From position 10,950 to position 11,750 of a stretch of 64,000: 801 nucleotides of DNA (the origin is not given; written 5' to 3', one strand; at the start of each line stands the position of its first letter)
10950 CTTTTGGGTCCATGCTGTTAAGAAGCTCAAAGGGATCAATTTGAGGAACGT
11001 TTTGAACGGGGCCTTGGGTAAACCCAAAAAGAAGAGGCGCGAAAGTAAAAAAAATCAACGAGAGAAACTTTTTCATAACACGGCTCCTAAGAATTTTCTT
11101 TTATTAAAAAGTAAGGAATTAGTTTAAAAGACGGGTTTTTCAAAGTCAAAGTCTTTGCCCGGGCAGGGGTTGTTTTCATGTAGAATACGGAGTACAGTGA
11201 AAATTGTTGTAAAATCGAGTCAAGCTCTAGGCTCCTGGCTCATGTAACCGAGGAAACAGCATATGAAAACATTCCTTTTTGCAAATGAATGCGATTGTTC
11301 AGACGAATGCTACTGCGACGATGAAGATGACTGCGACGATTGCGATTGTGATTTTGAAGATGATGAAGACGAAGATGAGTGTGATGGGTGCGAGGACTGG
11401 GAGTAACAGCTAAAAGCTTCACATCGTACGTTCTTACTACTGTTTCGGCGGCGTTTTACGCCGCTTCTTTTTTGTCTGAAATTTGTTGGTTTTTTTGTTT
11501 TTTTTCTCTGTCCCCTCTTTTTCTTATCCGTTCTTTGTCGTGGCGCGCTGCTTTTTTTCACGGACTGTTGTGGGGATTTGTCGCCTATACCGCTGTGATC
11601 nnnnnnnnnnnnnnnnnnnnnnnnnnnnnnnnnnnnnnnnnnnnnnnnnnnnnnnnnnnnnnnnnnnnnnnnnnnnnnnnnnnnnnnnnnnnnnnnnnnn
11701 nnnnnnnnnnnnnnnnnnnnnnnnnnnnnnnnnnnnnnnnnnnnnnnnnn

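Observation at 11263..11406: Unannotated 47-codon ORF encoding an extremely acidic, nine-cysteine peptide overlapping the lnt-like start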

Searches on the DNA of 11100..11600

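Call 86: search_rna_families(source=window, start=11100, end=11600, threshold=evalue, max_evalue=1)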
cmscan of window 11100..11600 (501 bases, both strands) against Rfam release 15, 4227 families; matches with E-value up to 1: 0.
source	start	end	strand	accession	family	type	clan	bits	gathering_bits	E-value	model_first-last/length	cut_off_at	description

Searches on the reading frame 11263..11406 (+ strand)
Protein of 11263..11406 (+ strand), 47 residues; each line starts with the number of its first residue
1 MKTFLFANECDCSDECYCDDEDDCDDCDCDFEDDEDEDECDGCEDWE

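Call 6: search_protein_families(library=pfam, proteins=[window:11263-11406:+], max_evalue=0.01)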
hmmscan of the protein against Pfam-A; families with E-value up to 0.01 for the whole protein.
window:11263-11406:+ (47 aa): 0 families

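Call 7: search_protein_families(library=ncbifam, proteins=[window:11263-11406:+], max_evalue=0.1)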
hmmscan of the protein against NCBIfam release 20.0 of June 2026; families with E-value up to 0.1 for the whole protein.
window:11263-11406:+ (47 aa): 0 families

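Call 8: find_homologous_proteins(query=window:11263-11403:+, max_evalue=10)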
Query seq(47 aa): 1 candidates shared short words with the query, none scored E <= 10.

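Call 33: list_cluster_members(proteins=[window:11263-11403:+, window:6491-9376:+, window:14261-14716:+, window:14737-16107:+, P0001, P0008, P0013, P0007])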
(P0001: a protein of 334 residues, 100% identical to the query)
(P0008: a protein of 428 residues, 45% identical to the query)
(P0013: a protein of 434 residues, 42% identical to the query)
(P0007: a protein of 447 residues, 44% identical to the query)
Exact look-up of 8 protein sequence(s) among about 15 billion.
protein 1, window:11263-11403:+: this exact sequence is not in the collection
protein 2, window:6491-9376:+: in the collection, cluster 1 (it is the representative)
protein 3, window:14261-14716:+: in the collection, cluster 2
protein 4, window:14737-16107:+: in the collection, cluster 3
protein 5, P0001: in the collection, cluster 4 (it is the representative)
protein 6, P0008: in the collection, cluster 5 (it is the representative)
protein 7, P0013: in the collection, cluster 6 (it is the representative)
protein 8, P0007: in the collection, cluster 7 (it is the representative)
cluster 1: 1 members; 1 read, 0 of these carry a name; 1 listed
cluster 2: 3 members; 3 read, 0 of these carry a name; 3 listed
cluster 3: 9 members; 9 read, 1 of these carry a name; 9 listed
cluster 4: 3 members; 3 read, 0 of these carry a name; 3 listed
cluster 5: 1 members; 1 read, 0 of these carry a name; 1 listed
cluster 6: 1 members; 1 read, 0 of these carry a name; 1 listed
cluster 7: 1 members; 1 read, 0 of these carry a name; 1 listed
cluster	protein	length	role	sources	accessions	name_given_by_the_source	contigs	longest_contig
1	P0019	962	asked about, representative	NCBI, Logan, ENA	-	-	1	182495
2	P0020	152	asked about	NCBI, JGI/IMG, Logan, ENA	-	-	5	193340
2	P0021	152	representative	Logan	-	-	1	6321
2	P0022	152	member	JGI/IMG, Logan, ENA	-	-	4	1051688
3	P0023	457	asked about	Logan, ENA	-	-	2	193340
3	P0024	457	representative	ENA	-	-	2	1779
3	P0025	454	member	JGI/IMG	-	replicative DNA helicase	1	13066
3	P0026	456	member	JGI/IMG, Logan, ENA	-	-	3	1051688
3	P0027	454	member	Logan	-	-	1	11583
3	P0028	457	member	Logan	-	-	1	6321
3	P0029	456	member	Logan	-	-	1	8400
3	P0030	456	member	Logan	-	-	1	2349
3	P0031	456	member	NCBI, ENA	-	-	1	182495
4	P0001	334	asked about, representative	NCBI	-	-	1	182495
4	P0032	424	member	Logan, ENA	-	-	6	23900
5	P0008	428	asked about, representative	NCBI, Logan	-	-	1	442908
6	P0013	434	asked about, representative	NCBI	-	-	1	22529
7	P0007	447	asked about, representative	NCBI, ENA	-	-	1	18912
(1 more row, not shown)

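Call 37: search_protein_representatives(protein=window:11263-11403:+)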
Query: 47 residues. Proteins with E-value up to 0.001 (for the whole library): 2; up to 1e-10: 1; up to 1e-30: 0. The best 2 are listed.
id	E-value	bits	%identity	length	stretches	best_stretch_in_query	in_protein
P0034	3.0e-20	87.0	49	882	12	16-36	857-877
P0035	4.4e-05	39.4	64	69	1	1-45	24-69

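Call 51: search_solved_structures(query=window:11263-11403:+, max_evalue=10, show_alignments=3)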
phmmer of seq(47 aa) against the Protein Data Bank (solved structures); distinct sequences matched with E-value up to 10: 0.

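Call 85: predict_structure(alignment_id=A5)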
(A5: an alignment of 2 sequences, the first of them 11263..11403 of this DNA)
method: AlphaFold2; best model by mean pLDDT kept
length: 47 residues; sequences in the alignment: 2
mean_pLDDT: 48.3   pTM: 0.19
mean pLDDT of the five models: 48.3, 45.0, 43.8, 41.9, 41.5
residues with pLDDT >= 90: 0; 70-90: 0; 50-70: 24; < 50: 23
segments of 3 or more residues with pLDDT < 50: 1-9, 33-35, 42-47
pLDDT, mean of each block of 10 residues (from residue 1): 41 55 52 48 46
secondary structure: DSSP gave nothing for this model
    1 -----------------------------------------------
elements in order:

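Call 95: find_homologous_proteins(query=A6, max_evalue=1)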
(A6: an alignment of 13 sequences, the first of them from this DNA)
Query A6 (13 sequences) (47 aa, profile of the alignment): 4 proteins with E <= 1 among 8000 candidates.
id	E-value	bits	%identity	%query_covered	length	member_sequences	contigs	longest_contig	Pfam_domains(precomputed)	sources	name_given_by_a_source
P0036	1.1e-9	56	63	51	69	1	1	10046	-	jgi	jgi:hypothetical protein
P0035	1.5e-9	56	-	-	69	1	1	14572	-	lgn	-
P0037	6.9e-8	50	67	32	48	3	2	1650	-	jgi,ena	-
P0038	3.0e-6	45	53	77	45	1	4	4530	-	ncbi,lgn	-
